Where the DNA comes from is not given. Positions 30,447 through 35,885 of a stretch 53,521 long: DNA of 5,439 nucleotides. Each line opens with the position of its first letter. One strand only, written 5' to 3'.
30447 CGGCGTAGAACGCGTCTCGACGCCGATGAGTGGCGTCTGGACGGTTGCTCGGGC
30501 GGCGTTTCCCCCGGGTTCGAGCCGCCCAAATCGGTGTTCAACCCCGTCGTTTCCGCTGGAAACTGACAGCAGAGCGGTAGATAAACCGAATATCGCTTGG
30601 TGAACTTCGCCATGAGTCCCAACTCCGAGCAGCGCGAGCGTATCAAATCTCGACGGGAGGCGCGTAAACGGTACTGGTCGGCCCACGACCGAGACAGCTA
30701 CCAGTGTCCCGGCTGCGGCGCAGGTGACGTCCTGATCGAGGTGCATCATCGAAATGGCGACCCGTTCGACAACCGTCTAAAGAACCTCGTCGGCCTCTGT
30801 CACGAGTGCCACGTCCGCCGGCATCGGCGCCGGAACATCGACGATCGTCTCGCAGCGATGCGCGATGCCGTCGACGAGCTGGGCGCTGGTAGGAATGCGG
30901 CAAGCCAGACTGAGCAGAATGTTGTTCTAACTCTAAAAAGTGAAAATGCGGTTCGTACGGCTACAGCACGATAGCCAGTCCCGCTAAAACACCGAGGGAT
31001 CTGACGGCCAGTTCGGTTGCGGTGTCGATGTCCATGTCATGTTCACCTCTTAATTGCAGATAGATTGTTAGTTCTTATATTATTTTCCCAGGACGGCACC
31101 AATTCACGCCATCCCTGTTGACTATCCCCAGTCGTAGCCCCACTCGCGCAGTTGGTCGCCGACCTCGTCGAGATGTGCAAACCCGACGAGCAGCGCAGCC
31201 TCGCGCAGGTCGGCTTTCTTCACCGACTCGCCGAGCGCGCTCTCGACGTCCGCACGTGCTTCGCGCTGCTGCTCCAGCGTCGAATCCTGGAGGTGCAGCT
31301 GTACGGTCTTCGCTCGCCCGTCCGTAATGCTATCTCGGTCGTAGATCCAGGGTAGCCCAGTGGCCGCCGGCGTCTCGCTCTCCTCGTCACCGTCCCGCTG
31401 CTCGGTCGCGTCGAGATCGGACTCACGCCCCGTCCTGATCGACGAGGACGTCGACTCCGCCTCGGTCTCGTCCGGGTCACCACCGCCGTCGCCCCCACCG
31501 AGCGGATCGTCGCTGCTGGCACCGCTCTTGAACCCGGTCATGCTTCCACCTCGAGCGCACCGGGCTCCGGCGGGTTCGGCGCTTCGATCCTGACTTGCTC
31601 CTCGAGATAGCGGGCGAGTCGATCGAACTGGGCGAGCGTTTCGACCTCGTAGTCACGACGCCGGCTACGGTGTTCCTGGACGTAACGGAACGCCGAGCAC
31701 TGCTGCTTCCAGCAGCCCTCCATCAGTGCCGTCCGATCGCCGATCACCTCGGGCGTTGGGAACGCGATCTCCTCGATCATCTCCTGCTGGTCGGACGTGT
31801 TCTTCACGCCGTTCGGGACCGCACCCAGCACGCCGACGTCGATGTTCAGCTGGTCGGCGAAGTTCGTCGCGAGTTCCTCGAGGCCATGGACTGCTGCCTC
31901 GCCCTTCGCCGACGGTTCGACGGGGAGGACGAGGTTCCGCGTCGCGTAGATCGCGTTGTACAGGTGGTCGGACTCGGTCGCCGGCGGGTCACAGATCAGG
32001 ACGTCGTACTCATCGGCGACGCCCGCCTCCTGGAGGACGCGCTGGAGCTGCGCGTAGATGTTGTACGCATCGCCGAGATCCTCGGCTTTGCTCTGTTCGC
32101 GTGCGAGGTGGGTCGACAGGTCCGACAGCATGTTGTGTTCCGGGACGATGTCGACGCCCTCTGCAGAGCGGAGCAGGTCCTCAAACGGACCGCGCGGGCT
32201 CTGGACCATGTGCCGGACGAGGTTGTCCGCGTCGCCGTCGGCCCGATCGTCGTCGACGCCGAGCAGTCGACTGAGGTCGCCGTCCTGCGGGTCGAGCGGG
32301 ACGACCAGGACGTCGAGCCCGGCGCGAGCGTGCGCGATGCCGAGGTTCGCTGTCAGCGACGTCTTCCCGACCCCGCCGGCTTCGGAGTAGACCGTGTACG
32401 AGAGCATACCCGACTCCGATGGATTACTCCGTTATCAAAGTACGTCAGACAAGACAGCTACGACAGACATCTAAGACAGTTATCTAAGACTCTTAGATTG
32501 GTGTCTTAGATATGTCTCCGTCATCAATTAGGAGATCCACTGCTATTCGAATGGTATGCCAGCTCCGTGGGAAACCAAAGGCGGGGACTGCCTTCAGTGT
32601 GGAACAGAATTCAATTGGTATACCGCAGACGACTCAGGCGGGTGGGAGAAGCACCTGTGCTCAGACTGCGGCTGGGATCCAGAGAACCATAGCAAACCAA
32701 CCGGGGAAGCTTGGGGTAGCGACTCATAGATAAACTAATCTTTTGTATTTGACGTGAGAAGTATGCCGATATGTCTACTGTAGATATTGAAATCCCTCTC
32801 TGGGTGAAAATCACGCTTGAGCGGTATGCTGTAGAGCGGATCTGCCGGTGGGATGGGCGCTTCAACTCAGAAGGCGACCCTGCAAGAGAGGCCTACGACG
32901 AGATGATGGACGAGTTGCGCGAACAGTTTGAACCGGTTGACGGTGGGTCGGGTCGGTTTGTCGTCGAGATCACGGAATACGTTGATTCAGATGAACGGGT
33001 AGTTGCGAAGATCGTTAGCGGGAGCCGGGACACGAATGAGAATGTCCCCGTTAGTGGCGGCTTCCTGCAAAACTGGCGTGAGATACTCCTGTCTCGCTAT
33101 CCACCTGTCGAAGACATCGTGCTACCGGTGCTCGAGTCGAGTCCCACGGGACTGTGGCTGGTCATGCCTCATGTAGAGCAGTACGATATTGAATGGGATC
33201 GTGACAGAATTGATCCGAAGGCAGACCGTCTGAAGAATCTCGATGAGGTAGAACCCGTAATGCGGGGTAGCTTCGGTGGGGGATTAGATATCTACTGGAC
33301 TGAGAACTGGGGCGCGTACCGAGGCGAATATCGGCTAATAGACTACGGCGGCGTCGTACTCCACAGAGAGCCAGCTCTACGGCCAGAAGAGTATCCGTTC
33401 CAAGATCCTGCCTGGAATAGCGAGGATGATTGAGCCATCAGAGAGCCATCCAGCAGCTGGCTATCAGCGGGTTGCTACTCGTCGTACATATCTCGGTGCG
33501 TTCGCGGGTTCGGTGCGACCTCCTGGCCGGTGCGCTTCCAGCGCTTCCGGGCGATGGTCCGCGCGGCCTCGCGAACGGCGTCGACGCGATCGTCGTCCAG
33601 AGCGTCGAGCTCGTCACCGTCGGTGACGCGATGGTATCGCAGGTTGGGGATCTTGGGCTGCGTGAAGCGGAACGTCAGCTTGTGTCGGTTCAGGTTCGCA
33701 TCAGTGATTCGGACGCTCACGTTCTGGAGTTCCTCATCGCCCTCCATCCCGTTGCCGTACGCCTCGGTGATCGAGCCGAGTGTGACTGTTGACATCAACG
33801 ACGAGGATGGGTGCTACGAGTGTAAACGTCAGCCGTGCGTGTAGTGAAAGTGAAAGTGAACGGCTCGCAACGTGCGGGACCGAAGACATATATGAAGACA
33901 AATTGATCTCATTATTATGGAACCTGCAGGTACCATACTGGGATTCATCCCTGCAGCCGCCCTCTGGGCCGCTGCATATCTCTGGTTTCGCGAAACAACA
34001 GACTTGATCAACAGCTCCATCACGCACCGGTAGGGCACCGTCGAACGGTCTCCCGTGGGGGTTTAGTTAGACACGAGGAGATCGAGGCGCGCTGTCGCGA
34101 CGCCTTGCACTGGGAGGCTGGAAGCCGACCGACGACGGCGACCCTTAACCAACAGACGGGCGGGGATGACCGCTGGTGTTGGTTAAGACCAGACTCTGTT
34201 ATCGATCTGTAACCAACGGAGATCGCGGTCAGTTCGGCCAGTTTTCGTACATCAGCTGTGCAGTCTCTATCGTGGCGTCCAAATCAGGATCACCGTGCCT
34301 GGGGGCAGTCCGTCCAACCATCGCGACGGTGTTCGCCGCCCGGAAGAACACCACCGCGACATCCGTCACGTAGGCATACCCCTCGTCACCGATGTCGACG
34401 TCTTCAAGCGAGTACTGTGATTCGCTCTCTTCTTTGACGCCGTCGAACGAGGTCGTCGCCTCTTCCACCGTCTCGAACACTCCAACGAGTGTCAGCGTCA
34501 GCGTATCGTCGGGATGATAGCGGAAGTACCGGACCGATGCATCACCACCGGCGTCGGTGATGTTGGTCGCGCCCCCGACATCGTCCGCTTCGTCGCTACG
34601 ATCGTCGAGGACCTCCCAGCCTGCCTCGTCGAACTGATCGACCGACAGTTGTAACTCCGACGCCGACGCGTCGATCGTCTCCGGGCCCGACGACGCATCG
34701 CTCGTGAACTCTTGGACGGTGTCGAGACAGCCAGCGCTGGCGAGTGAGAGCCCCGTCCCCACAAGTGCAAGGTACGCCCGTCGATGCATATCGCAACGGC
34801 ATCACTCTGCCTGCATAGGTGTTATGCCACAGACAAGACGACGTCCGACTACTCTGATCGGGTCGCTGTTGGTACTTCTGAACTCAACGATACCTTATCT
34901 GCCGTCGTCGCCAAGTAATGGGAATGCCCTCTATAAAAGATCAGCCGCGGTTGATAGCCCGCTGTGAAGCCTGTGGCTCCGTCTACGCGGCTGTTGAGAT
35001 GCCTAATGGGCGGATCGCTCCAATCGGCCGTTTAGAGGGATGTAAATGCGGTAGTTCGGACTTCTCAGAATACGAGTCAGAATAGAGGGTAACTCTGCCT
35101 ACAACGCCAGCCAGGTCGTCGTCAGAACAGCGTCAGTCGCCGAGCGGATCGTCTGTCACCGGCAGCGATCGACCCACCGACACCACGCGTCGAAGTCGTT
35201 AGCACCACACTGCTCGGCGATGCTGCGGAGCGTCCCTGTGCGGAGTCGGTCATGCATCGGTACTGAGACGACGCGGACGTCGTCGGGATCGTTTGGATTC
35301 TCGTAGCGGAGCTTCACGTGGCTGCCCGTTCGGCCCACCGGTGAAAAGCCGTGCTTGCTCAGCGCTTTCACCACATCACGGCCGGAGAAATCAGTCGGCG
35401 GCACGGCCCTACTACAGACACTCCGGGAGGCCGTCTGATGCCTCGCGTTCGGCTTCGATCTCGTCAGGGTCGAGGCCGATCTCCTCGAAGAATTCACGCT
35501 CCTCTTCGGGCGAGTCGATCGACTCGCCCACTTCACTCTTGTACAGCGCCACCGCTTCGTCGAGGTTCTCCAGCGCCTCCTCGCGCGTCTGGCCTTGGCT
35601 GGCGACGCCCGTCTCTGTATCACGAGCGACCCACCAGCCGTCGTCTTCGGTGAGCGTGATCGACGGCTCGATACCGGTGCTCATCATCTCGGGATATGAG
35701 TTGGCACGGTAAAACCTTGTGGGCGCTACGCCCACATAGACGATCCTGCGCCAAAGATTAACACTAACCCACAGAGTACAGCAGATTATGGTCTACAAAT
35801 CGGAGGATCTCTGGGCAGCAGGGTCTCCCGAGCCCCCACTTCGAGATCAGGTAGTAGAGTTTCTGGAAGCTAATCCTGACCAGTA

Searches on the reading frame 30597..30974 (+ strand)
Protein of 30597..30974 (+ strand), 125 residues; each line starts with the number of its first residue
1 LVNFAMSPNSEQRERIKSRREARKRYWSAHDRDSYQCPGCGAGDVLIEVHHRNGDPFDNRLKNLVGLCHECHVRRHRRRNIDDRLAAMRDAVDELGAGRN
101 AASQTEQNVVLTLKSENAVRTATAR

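Call 75: search_protein_families(library=pfam, proteins=[window:30597-30974:+], max_evalue=0.01)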
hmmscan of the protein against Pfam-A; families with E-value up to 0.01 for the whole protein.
window:30597-30974:+ (125 aa): 2 families
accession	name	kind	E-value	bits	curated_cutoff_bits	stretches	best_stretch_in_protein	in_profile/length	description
PF13392.12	HNH_3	-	0.00055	20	24.8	1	48-70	20-42/46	HNH endonuclease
PF01844.29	HNH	-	0.0045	17.6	21.4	0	37-78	1-47/47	HNH endonuclease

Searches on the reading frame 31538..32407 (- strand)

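Call 75: search_protein_families(library=pfam, proteins=[window:31538-32407:-], max_evalue=0.01)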
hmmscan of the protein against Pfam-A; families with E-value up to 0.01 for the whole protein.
window:31538-32407:- (289 aa): 5 families
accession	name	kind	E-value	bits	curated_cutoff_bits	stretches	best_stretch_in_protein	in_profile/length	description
PF13614.12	AAA_31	-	5.9e-16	59.3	27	1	6-182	6-163/177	AAA domain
PF01656.29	CbiA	-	6.7e-13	49.1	25.4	1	5-222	2-109/125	CobQ/CobB/MinD/ParA nucleotide binding domain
PF10609.15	ParA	-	4.5e-05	23.4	27.1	1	5-60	7-62/246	NUBPL iron-transfer P-loop NTPase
PF06564.18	CBP_BcsQ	-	6.3e-05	23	21.3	1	10-166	10-148/234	Cellulose biosynthesis protein BcsQ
PF02374.21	ArsA_ATPase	-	6.5e-05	22.7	24.3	1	10-141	9-132/305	Anion-transporting ATPase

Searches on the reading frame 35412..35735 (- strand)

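Call 75: search_protein_families(library=pfam, proteins=[window:35412-35735:-], max_evalue=0.01)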
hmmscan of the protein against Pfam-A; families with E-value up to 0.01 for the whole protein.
window:35412-35735:- (107 aa): 1 family
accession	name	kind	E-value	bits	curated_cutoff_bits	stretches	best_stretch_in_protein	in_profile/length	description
PF24113.1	DUF7387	-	1.1e-22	80.7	27.9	1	26-99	15-81/85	Family of unknown function (DUF7387)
